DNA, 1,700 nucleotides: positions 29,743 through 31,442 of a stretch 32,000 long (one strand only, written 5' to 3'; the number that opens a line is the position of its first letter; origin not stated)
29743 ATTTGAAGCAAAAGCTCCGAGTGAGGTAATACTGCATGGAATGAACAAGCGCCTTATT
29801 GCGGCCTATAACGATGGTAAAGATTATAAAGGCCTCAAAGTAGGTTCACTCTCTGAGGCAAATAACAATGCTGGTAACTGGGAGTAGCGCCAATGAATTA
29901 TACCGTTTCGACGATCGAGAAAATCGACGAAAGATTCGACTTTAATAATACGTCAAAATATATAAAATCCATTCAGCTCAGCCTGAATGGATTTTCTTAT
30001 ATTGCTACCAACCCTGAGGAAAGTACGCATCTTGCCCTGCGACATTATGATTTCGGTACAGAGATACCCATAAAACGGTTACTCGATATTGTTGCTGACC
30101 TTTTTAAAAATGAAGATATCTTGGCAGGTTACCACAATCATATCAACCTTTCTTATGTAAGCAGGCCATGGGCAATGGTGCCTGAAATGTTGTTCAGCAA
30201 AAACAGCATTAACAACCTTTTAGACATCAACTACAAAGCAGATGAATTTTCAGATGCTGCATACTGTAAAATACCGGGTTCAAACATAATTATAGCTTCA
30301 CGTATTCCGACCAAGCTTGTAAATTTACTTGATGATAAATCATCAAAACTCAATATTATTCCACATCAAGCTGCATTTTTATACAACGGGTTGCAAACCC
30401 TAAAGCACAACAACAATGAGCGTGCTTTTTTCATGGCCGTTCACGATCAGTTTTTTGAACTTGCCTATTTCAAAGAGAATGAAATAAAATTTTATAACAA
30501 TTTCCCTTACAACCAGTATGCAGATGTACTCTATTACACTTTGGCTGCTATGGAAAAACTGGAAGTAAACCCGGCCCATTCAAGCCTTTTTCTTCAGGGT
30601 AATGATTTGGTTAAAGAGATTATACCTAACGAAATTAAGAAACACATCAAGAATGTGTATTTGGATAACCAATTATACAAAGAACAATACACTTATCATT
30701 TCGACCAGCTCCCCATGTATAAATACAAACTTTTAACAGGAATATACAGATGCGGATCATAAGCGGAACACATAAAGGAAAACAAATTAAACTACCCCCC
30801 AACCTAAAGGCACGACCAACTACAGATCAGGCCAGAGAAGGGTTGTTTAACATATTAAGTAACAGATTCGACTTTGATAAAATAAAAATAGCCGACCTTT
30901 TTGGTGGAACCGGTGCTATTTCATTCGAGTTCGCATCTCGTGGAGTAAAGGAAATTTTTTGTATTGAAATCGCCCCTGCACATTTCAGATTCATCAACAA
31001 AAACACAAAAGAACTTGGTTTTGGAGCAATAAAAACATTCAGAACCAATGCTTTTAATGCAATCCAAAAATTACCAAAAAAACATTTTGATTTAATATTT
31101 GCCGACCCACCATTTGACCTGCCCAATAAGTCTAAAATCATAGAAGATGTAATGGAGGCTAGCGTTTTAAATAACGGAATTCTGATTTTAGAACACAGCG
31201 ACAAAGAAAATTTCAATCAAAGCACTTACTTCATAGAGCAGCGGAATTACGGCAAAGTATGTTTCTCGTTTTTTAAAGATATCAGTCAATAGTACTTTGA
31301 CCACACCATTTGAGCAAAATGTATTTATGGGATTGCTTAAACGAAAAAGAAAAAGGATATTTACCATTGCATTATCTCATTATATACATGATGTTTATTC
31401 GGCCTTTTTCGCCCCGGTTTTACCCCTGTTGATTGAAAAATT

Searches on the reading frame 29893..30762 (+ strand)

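Call 72: search_protein_families(library=pfam, proteins=[window:29893-30762:+], max_evalue=0.00001)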
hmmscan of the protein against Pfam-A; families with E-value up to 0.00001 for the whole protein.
window:29893-30762:+ (289 aa): 1 family
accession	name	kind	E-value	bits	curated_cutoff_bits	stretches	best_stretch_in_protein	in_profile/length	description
PF12864.12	DUF3822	-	5.7e-41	140.8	24.9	1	12-255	1-241/241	Protein of unknown function (DUF3822)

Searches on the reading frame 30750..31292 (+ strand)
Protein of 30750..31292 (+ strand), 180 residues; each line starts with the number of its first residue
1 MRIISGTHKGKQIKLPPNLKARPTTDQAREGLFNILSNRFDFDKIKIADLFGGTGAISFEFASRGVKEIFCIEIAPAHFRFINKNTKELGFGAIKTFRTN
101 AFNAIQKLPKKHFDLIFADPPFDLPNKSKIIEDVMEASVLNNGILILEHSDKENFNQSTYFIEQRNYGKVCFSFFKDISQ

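Call 72: search_protein_families(library=pfam, proteins=[window:30750-31292:+], max_evalue=0.00001)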
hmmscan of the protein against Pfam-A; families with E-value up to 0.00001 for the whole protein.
window:30750-31292:+ (180 aa): 3 families
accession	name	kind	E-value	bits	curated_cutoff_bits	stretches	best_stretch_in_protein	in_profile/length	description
PF03602.21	Cons_hypoth95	-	3.6e-39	134.7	24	1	1-175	1-181/182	Conserved hypothetical protein 95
PF13847.12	Methyltransf_31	-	8e-09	35.8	27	1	43-152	3-115/145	Methyltransferase domain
PF05175.20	MTS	-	2.7e-07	30.8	23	1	21-134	12-122/170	Methyltransferase small domain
